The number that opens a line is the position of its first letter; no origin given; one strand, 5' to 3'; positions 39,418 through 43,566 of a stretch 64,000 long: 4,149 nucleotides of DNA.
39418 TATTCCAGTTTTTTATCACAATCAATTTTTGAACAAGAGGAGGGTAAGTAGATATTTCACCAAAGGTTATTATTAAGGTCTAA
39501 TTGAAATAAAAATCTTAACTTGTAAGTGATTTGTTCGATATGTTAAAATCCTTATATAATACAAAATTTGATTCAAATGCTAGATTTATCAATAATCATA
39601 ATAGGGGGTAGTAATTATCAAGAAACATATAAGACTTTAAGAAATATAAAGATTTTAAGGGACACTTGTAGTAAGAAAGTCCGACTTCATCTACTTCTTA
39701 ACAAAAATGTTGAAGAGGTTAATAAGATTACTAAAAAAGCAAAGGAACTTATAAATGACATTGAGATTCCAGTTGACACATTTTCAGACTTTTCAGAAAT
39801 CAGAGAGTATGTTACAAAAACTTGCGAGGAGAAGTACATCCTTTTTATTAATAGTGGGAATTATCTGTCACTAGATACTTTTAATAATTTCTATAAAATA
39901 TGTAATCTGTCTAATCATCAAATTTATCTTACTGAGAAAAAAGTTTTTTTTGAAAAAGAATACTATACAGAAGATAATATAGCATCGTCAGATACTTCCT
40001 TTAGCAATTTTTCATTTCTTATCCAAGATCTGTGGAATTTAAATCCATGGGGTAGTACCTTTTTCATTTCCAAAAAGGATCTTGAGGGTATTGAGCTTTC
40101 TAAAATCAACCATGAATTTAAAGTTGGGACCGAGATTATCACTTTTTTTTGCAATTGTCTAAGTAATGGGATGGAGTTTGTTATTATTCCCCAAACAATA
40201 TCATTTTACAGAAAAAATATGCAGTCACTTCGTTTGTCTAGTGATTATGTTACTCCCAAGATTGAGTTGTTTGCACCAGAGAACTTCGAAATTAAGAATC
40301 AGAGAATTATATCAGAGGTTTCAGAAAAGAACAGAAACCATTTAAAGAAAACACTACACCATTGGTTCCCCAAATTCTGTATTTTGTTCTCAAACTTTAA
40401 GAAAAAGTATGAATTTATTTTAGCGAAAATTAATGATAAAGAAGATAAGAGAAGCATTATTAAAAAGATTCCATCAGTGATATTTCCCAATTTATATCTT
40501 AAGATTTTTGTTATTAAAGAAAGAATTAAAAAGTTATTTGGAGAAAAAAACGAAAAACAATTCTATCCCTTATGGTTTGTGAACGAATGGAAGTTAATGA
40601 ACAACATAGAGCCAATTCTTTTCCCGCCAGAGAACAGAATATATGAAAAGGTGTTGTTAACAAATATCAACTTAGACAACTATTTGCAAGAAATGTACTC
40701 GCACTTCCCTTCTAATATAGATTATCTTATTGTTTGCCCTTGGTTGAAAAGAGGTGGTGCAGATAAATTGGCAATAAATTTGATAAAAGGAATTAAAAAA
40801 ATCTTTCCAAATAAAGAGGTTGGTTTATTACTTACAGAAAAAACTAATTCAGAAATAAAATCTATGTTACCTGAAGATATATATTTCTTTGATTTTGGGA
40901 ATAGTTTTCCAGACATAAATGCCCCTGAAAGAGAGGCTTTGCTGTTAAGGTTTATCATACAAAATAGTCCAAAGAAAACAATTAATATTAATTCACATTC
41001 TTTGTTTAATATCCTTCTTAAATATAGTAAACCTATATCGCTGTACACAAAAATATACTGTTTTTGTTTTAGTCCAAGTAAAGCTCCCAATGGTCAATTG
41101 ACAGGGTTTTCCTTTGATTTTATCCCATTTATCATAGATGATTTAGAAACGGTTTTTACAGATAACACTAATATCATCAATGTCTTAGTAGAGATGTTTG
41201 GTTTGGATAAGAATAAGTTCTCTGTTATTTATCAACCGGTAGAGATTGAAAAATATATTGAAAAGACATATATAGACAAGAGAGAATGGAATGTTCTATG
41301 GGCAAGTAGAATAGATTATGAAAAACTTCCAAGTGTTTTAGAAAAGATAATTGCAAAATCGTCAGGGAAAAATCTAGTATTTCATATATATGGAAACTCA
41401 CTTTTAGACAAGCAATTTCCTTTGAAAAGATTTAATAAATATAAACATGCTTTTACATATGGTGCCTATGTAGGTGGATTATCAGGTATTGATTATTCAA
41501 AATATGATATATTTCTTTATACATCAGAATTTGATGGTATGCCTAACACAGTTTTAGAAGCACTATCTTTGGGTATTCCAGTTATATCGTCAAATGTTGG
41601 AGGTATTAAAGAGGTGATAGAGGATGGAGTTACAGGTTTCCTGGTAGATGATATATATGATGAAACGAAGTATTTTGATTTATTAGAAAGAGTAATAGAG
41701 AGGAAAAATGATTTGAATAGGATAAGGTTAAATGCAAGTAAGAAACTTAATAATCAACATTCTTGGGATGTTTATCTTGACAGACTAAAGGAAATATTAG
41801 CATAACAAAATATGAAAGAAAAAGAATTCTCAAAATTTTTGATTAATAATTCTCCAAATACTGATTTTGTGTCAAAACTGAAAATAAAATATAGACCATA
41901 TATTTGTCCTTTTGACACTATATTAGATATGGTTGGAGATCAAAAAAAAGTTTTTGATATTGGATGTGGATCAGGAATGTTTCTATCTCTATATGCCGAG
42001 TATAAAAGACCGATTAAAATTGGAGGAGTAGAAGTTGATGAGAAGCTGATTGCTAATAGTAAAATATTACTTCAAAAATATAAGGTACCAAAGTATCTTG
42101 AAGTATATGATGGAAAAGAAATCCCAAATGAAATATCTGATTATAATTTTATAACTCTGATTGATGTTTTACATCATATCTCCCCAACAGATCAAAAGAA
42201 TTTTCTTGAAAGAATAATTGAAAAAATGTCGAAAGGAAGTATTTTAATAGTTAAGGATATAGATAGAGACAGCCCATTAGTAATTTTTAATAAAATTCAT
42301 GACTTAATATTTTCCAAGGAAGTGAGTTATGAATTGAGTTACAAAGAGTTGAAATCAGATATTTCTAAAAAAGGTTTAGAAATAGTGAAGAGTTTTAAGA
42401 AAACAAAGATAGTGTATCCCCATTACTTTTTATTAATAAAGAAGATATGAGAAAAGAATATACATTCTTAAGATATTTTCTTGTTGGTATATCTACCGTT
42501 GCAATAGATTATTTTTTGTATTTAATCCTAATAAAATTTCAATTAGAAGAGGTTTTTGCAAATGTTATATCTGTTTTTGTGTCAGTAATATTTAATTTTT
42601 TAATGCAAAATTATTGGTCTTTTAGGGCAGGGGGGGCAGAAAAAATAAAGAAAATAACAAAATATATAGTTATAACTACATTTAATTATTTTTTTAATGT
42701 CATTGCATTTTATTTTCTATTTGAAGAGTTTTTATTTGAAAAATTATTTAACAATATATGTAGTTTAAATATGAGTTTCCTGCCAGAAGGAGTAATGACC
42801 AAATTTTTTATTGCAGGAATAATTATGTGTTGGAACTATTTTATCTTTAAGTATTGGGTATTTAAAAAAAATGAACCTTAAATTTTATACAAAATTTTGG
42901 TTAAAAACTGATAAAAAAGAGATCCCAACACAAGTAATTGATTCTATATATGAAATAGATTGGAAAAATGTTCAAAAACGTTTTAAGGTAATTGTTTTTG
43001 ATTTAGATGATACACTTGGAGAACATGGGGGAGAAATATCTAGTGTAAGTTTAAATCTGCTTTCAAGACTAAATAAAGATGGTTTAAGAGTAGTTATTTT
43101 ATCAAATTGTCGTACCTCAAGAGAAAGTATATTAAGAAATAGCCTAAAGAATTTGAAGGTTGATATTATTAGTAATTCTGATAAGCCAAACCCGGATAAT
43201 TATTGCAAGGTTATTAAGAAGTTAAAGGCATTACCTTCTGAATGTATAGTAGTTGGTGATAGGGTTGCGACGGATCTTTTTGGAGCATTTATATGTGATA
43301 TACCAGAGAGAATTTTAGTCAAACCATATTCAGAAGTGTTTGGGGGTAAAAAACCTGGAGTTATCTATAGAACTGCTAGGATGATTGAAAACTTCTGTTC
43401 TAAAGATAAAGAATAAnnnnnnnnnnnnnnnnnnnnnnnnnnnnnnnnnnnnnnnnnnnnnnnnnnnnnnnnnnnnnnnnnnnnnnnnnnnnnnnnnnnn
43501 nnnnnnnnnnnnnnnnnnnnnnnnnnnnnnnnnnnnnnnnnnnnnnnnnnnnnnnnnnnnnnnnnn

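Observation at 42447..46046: Decaprenyl-phosphoribose-type lipid-linked pentose donor module (GtrA + HAD phosphatase + DPPR synthase + GT-C-like protein) in an AT-rich, non-actinobacterial genome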

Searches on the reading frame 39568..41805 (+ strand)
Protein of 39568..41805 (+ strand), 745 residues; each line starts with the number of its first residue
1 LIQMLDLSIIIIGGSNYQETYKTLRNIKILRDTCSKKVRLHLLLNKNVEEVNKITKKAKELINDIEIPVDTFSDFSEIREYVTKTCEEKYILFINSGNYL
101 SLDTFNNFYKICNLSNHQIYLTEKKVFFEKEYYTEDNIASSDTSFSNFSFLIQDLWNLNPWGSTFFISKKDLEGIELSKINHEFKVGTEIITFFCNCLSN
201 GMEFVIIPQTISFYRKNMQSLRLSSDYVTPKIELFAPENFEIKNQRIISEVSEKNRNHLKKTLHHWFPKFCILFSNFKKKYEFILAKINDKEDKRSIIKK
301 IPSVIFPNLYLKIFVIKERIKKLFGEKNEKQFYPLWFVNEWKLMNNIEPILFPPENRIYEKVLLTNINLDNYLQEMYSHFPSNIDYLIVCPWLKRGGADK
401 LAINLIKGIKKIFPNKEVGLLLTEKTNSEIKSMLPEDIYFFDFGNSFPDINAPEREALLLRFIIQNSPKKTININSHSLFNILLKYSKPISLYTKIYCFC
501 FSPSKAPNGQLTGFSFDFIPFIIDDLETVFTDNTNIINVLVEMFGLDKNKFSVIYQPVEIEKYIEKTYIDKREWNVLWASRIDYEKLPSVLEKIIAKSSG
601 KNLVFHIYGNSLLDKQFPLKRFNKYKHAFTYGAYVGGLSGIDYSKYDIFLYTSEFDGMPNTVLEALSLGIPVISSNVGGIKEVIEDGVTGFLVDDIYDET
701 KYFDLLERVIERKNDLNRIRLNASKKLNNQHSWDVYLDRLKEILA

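Call 3: search_protein_families(library=pfam, proteins=[window:39568-41805:+], max_evalue=0.01)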
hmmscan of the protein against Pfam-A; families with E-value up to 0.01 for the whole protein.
window:39568-41805:+ (745 aa): 3 families
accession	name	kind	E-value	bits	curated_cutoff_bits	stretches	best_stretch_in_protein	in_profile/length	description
PF00534.26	Glycos_transf_1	-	3.6e-19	69.4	26.4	1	560-725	2-171/172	Glycosyl transferases group 1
PF13692.12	Glyco_trans_1_4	-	3.2e-16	60.3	27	1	577-695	5-126/142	Glycosyl transferases group 1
PF13524.12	Glyco_trans_1_2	-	0.001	19.5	25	1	601-739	13-141/144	Glycosyl transferase-like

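Call 4: search_protein_families(library=ncbifam, proteins=[window:39568-41805:+], max_evalue=0.01)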
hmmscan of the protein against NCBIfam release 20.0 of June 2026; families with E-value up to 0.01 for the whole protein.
window:39568-41805:+ (745 aa): 28 families (the best 25 are shown)
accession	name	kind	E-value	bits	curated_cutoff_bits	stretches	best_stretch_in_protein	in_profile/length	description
NF007396.0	PRK09922.1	equivalog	7.1e-14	51.4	385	1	543-744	152-355/361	lipopolysaccharide 1,6-galactosyltransferase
TIGR03088.1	stp2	hypoth_equivalog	7.9e-13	48.2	409.05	1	645-740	272-366/374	TIGR03088 family PEP-CTERM/XrtA system glycosyltransferase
TIGR03999.1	thiol_BshA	equivalog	1.7e-12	47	273.7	1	645-734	272-360/375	N-acetyl-alpha-D-glucosaminyl L-malate synthase BshA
NF038229.1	Glyco4_Geo_Pelo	equivalog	6.1e-12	45.2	400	1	641-697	233-289/338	GPMC system family 4 glycosyltransferase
TIGR02149.1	glgA_Coryne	subfamily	1.6e-11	44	302.4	1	644-740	282-383/391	glycogen synthase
NF041876.1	EPS_EpsE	equivalog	6.9e-10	38.7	400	1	644-730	294-379/389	exopolysaccharide biosynthesis GT4 family glycosyltransferase EpsE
TIGR02470.1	sucr_synth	equivalog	1.7e-09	36.4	810.4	1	647-740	645-741/784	sucrose synthase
NF012034.0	PRK15490.1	equivalog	2.3e-09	36.2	813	1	643-721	470-546/578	Vi polysaccharide biosynthesis glycosyltransferase TviE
NF011726.0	PRK15179.1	equivalog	2.7e-09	35.9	733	1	640-707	586-651/694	Vi polysaccharide biosynthesis protein TviE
TIGR04063.1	stp3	hypoth_equivalog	1.2e-08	34.3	442.05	1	661-743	310-391/397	TIGR04063 family PEP-CTERM/XrtA system glycosyltransferase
TIGR03449.1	mycothiol_MshA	equivalog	1.3e-08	34.2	462.5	1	662-742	320-398/406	D-inositol-3-phosphate glycosyltransferase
NF047684.1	TeichurnBiosyTuaC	equivalog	5.7e-07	28.8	550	1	646-686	290-330/391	teichuronic acid biosynthesis protein TuaC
TIGR02095.1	glgA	subfamily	6.4e-07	28.4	328.45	1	577-735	298-465/477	glycogen/starch synthase, ADP-glucose type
NF041139.1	TreT_Thcocales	equivalog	2.6e-06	26.5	775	1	647-702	315-370/412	trehalose synthase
NF038295.1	EPS_HpsP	equivalog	1.1e-05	24.7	550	1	562-735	196-375/388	hormogonium polysaccharide biosynthesis glycosyltransferase HpsP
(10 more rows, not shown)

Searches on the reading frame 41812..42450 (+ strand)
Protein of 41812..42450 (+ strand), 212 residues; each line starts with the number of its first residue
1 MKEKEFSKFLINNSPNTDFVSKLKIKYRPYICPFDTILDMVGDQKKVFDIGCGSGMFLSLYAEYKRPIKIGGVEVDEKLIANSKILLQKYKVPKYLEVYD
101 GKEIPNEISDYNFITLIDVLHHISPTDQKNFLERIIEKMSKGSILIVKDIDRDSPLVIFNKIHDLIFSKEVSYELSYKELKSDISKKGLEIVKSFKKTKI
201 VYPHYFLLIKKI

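Call 3: search_protein_families(library=pfam, proteins=[window:41812-42450:+], max_evalue=0.01)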
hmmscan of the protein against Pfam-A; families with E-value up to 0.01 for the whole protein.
window:41812-42450:+ (212 aa): 12 families
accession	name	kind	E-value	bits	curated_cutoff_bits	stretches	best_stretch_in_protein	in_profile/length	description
PF13489.12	Methyltransf_23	-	3.6e-11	43.5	27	1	43-192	22-162/164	Methyltransferase domain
PF13847.12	Methyltransf_31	-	7.9e-10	39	27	1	44-164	4-124/145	Methyltransferase domain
PF08242.18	Methyltransf_12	-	5.8e-09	37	30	1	49-142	2-95/98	Methyltransferase domain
PF13649.12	Methyltransf_25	-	1.4e-08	35.7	27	1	47-138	1-92/97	Methyltransferase domain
PF08241.18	Methyltransf_11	-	1.3e-07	32.6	21.2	1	49-146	2-94/95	Methyltransferase domain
PF07021.18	MetW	-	7e-06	26.2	21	1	34-82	4-51/193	Methionine biosynthesis protein MetW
PF06325.19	PrmA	-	0.00043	20.3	22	1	40-106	158-223/296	Ribosomal protein L11 methyltransferase (PrmA)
PF01135.25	PCMT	-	0.0015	18.7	20.3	1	41-116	71-148/210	Protein-L-isoaspartate(D-aspartate) O-methyltransferase (PCMT)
PF05175.20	MTS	-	0.0022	18.1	23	1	43-114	31-102/170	Methyltransferase small domain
PF02353.26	CMAS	-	0.0033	17.2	27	1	45-154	64-171/273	Mycolic acid cyclopropane synthetase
PF02390.23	Methyltransf_4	-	0.0041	17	24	0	44-82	2-40/173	Putative methyltransferase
PF13679.12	Methyltransf_32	-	0.0068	16.8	27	1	43-102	25-88/143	Methyltransferase domain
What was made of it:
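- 41812..42450 (+): Class I SAM-dependent methyltransferase, 212 aa, first gene of the MT-GtrA-HAD run. Possible accessory; its role is unknown. PF13489 and PF13847 E about 1e-10 (call 3).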

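Call 4: search_protein_families(library=ncbifam, proteins=[window:41812-42450:+], max_evalue=0.01)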
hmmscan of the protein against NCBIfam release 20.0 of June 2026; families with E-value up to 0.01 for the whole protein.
window:41812-42450:+ (212 aa): 22 families
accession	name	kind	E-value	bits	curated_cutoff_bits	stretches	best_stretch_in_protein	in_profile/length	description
TIGR01983.1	UbiG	equivalog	9.1e-09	34.9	102.95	1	44-154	50-158/228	bifunctional 2-polyprenyl-6-hydroxyphenol methylase/3-demethylubiquinol 3-O-methyltransferase UbiG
TIGR02021.1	BchM-ChlM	equivalog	4.4e-08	32.8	158.9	1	36-203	43-212/218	magnesium protoporphyrin IX methyltransferase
TIGR00740.1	TIGR00740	equivalog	3.4e-07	30.2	193.3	1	41-150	51-162/239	carboxy-S-adenosyl-L-methionine synthase CmoA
NF043040.1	corrin_prot_MT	hypoth_equivalog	4.2e-06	26.3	180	1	37-149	34-149/216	corrinoid protein-associated methyltransferase CpaM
TIGR02081.1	metW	equivalog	4.3e-06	26.4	189.5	1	34-82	4-51/194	methionine biosynthesis protein MetW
NF045882.1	PLipidMtase_Leg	equivalog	1.1e-05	25.3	390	1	39-192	38-188/207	phospholipid N-methyltransferase PmtA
TIGR04074.1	bacter_Hen1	equivalog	4.9e-05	22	340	1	43-147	282-391/462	3' terminal RNA ribose 2'-O-methyltransferase Hen1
NF004851.0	PRK06202.1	equivalog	0.00012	21.6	243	1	43-154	60-171/237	hypothetical protein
NF008686.0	PRK11705.1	equivalog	0.00013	21.1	400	1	45-153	169-271/383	cyclopropane fatty acyl phospholipid synthase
NF040539.1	AST_met_ArsM_2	exception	0.00026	20.9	240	1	32-89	43-107/262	putative arsinothricin biosynthesis methyltransferase ArsM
NF011995.0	PRK15451.1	equivalog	0.00034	20.2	285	1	41-165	54-184/247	carboxy-S-adenosyl-L-methionine synthase CmoA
NF001786.0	PRK00517.2-4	equivalog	0.0004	19.6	327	1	36-168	136-259/277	50S ribosomal protein L11 methyltransferase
TIGR00091.1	TIGR00091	equivalog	0.00046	19.6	112.65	1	34-82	9-55/194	tRNA (guanosine(46)-N7)-methyltransferase TrmB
TIGR04543.1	ketoArg_3Met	equivalog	0.0006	19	425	1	40-97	146-203/336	2-ketoarginine methyltransferase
NF041081.1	prot_lys_mtase_Arch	equivalog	0.00066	19.8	200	1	40-117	6-83/142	protein-lysine N-methyltransferase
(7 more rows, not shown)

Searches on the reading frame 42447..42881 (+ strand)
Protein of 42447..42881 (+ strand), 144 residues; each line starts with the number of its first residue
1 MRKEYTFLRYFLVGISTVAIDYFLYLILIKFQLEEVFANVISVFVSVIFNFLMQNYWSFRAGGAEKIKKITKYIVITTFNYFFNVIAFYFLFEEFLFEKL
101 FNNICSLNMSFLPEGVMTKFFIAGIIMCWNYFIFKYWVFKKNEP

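Call 3: search_protein_families(library=pfam, proteins=[window:42447-42881:+], max_evalue=0.01)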
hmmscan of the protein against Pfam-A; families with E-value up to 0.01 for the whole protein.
window:42447-42881:+ (144 aa): 1 family
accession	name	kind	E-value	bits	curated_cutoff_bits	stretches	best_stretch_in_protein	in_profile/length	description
PF04138.20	GtrA_DPMS_TM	-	2.3e-19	70.1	26.1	1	9-139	1-117/117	GtrA/DPMS, transmembrane domain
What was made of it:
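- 42447..42881 (+): GtrA-family 4-helix membrane protein, 144 aa. Candidate translocator (or escort) for the lipid-linked pentose. PF04138 GtrA_DPMS_TM E 2.3e-19 over 9-139 (call 3).
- Checked: GtrA, 42447-42881 (+): Pfam PF04138, E 2e-19 (call 3).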

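Call 4: search_protein_families(library=ncbifam, proteins=[window:42447-42881:+], max_evalue=0.01)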
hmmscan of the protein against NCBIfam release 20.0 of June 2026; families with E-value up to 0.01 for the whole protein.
window:42447-42881:+ (144 aa): 0 families

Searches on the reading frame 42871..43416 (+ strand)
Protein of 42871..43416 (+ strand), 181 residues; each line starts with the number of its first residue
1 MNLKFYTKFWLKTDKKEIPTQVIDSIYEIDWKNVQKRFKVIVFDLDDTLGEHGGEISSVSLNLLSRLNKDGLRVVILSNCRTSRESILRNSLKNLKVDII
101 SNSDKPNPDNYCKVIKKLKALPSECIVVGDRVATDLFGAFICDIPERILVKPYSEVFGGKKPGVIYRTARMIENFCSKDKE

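Call 3: search_protein_families(library=pfam, proteins=[window:42871-43416:+], max_evalue=0.01)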
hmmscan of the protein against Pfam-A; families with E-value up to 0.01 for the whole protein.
window:42871-43416:+ (181 aa): 6 families
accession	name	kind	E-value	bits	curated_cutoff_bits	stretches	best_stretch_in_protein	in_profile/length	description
PF00702.32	Hydrolase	-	3.2e-11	44.4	26.4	1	62-136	105-184/191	haloacid dehalogenase-like hydrolase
PF09419.16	PGP_phosphatase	-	9.2e-08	32.3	20.4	1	11-137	11-151/168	Mitochondrial PGP phosphatase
PF13419.12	HAD_2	-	1.2e-05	25.9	23.8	1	63-136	87-165/178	Haloacid dehalogenase-like hydrolase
PF13242.12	Hydrolase_like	-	5.6e-05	23.4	22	1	105-139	4-38/75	HAD-hyrolase-like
PF13344.12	Hydrolase_6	-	0.0001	22.7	27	1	41-100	1-59/101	Haloacid dehalogenase-like hydrolase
PF08282.18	Hydrolase_3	-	0.0013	18.9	20.9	1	41-78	1-38/255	haloacid dehalogenase-like hydrolase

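Call 4: search_protein_families(library=ncbifam, proteins=[window:42871-43416:+], max_evalue=0.01)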
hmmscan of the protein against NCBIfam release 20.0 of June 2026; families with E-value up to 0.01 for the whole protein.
window:42871-43416:+ (181 aa): 25 families
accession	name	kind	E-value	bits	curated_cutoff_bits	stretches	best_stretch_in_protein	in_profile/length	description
TIGR01668.1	YqeG_hyp_ppase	hypoth_equivalog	4.9e-17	62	89.1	1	18-139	4-125/170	YqeG family HAD IIIA-type phosphatase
TIGR01662.1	HAD-SF-IIIA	subfamily_domain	7.7e-11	42.3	44.6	1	39-142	1-131/141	HAD-IIIA family hydrolase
TIGR02253.1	CTE7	subfamily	7.2e-10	39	169.75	1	62-140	101-185/221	TIGR02253 family HAD-type hydrolase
TIGR01549.1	HAD-SF-IA-v1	subfamily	3e-08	34.2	23.3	1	70-139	75-145/149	HAD-IA family hydrolase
TIGR02009.1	PGMB-YQAB-SF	subfamily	1.2e-05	25.6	153.35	1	53-130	87-168/186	beta-phosphoglucomutase family hydrolase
TIGR02252.1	DREG-2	subfamily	1.7e-05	24.7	155.2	1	61-139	111-194/203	HAD hydrolase, REG-2-like, family IA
TIGR01460.1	HAD-SF-IIA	subfamily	2.7e-05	24.1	100.15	0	105-140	197-234/246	HAD-IIA family hydrolase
NF053830.1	RUBPPhHalo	equivalog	5.9e-05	22.8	330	1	63-144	111-198/234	ribulose-1,5-bisphosphate 5-phosphatase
TIGR02254.1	YjjG_YfnB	equivalog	6.4e-05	22.5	159.9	1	60-141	102-188/223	YjjG family noncanonical pyrimidine nucleotidase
TIGR00099.1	Cof-subfamily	subfamily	8e-05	22.3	137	1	40-95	1-53/256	Cof-type HAD-IIB family hydrolase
NF053752.1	TK1734_fam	exception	0.00072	18.9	475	0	41-101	3-62/260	2-phosphoglycolate phosphatase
NF046057.1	bifunc_MtlD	equivalog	0.0012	17.3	800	1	48-130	85-173/683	bifunctional mannitol-1-phosphate dehydrogenase/phosphatase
TIGR01459.1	HAD-SF-IIA-hyp4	hypoth_equivalog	0.0021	17.5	103.75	0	101-143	191-234/242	TIGR01459 family HAD-type hydrolase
NF008610.0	PRK11587.1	equivalog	0.0021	17.4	282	1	103-134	136-167/219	sugar phosphatase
NF008018.0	PRK10748.1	equivalog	0.0022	17.2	225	0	104-144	162-202/238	5-amino-6-(5-phospho-D-ribitylamino)uracil phosphatase YigB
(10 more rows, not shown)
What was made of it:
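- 42871..43416 (+): Soluble HAD-superfamily phosphatase (HAD-IIIA, YqeG/PGP-phosphatase-like), 181 aa. Proposed polyprenyl-phospho-ribose-5-phosphate 5'-phosphatase. PF00702 E 3e-11, PF09419 E 9e-8; TIGR01668 62 bits, below its 89-bit cut-off (calls 3, 4).
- Checked: HAD, 42871-43416 (+): PF00702 and PF09419; best NCBIfam match is TIGR01668 (YqeG-type HAD-IIIA) at 62 bits, below its 89-bit cut-off (calls 3, 4).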
